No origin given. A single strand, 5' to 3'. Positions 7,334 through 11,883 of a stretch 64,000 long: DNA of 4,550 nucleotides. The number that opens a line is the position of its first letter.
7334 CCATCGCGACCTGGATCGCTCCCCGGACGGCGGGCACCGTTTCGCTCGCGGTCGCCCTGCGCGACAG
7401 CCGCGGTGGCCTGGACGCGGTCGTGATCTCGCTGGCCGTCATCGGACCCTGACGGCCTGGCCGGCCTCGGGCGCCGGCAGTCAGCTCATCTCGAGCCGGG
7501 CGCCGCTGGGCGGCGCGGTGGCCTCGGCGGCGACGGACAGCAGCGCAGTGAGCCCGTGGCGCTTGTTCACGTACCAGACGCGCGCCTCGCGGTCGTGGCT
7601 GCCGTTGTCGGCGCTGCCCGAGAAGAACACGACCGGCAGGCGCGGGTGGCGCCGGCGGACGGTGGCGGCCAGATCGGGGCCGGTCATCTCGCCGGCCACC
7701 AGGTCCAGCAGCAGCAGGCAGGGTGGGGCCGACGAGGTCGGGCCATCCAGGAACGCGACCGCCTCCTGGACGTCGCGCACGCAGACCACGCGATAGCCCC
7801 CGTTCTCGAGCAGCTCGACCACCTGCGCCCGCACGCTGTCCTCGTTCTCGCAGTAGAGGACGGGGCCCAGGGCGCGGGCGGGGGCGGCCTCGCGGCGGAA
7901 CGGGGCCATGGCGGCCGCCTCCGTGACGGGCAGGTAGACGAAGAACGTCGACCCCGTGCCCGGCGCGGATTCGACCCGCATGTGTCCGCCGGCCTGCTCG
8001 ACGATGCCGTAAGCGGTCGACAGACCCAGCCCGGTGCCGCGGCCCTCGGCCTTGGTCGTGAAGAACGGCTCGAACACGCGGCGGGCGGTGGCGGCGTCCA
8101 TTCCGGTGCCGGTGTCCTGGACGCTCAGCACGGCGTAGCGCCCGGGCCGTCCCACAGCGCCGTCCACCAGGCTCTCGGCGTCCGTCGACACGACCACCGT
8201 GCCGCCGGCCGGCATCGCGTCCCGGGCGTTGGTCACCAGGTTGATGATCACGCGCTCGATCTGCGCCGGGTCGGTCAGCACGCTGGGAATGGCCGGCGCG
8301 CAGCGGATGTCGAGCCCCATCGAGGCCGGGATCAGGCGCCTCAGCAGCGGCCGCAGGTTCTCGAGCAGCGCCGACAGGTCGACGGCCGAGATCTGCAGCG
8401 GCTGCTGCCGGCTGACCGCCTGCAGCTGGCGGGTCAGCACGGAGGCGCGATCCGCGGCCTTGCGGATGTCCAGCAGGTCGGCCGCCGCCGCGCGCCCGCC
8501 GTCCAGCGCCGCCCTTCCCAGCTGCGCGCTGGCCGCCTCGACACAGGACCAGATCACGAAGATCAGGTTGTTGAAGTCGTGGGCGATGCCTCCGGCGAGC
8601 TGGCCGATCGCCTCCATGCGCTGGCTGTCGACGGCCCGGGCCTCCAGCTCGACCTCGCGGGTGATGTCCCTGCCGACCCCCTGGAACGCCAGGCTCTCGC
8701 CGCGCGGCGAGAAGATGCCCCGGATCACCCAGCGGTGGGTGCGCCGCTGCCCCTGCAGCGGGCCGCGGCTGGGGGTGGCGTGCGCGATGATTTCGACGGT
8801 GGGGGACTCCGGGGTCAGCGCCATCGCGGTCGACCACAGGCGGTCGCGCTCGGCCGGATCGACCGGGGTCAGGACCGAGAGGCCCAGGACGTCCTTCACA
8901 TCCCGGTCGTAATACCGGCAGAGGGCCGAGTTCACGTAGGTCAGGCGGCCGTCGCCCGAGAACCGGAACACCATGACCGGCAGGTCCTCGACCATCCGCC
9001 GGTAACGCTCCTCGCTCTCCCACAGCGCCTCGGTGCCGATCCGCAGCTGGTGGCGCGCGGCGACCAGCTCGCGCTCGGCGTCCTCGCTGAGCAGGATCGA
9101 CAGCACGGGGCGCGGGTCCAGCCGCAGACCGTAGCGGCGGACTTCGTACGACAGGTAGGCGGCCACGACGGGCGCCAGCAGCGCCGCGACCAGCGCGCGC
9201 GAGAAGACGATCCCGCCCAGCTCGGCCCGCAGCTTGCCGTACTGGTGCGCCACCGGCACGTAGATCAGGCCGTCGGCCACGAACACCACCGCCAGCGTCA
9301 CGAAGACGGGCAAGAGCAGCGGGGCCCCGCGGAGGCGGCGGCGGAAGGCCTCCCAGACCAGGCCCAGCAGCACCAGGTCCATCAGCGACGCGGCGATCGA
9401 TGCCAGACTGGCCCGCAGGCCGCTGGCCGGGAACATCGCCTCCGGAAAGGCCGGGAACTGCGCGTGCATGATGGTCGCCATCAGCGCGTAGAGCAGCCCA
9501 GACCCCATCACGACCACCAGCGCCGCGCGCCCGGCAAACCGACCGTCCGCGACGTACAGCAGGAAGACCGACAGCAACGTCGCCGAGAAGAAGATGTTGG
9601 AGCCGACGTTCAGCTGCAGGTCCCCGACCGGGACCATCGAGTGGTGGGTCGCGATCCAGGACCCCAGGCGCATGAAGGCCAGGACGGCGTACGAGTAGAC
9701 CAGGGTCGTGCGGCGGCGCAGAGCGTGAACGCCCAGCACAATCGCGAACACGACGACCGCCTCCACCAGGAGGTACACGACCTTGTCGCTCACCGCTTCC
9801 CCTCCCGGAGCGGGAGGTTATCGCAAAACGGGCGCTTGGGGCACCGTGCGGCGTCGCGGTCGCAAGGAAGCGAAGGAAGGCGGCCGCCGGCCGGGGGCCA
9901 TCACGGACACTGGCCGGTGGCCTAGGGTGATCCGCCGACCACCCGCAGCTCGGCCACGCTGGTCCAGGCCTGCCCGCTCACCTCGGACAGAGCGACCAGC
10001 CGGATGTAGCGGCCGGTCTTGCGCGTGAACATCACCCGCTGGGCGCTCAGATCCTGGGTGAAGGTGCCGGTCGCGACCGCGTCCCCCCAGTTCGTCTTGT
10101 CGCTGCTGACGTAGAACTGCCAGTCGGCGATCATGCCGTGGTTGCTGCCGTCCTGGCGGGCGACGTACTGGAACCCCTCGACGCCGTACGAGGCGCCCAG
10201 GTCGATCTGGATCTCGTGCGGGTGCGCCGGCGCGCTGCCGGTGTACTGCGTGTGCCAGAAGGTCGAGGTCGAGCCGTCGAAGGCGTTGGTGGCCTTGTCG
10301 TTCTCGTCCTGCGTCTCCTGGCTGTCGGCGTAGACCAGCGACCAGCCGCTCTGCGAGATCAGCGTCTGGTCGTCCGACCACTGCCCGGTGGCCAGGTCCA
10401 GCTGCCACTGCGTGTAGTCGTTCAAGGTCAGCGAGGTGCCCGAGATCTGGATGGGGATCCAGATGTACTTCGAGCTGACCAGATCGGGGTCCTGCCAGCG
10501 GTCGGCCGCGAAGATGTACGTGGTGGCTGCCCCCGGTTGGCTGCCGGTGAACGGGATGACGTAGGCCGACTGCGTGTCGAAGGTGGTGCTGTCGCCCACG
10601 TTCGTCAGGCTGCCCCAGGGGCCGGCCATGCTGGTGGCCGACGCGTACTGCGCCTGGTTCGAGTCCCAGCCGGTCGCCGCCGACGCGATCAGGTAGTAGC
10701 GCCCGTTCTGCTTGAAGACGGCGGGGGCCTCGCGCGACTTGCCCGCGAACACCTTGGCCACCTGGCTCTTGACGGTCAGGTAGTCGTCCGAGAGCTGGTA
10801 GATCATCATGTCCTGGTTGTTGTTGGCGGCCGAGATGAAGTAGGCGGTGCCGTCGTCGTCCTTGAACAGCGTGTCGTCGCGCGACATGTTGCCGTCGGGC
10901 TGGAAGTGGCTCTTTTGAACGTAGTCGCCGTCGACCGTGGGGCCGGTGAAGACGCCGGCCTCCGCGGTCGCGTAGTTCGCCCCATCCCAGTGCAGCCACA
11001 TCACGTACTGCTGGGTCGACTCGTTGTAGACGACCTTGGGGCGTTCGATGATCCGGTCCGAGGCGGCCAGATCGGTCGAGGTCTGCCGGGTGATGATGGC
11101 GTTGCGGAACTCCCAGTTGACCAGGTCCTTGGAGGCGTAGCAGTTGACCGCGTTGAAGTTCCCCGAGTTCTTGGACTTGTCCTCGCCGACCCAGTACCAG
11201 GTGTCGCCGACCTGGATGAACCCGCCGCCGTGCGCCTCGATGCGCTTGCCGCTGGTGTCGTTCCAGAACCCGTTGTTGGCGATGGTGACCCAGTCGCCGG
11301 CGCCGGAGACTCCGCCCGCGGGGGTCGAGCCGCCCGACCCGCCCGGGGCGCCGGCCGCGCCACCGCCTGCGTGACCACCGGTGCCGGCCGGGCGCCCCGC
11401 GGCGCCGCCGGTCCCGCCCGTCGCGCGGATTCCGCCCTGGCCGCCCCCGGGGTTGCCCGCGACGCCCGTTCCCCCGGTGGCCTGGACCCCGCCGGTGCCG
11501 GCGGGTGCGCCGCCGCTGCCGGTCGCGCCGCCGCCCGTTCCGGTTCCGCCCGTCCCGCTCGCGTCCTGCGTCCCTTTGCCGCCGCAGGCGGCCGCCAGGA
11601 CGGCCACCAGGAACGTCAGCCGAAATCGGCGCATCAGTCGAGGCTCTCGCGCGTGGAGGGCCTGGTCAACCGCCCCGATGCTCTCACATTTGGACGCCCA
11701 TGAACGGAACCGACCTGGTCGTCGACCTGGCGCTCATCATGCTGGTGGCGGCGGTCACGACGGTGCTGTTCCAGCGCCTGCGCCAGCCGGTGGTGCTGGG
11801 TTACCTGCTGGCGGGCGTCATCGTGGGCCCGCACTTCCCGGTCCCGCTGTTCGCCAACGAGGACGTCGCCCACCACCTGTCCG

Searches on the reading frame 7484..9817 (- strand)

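Call 106: search_protein_families(library=pfam, proteins=[window:7484-9817:-], max_evalue=0.00001)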
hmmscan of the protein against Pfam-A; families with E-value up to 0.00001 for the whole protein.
window:7484-9817:- (778 aa): 6 families
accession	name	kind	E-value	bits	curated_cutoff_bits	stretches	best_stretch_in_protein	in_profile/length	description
PF02518.31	HATPase_c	-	2.4e-23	83.1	26.4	1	516-632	2-110/111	Histidine kinase-, DNA gyrase B-, and HSP90-like ATPase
PF20973.2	VUPS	-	3.8e-11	43.4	27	1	24-222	1-206/206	Vitamin uptake-like sensor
PF00072.30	Response_reg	-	8e-08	32.9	30.2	1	653-738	1-82/111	Response regulator receiver domain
PF08448.16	PAS_4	-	7.3e-07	29.8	23.1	1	277-389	2-109/110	PAS fold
PF00989.32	PAS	-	3.1e-06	27.6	22.6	1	270-343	1-77/113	PAS fold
PF13188.13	PAS_8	-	8e-06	26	21.8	0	270-325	1-56/65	PAS domain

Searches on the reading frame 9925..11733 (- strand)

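Call 106: search_protein_families(library=pfam, proteins=[window:9925-11733:-], max_evalue=0.00001)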
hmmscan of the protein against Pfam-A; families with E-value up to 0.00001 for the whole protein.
window:9925-11733:- (603 aa): 3 families
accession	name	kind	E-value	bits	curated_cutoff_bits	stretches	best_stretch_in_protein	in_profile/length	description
PF00754.31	F5_F8_type_C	-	2.2e-22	80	28.2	1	473-596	6-127/127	F5/8 type C domain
PF04616.20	Glyco_hydro_43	-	2.6e-21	76.7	32.2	1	174-375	17-223/288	Glycosyl hydrolases family 43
PF22633.2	F5_F8_type_C_2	-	2.4e-13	50.9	27.8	1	483-579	1-91/91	NedA-like, galactose-binding domain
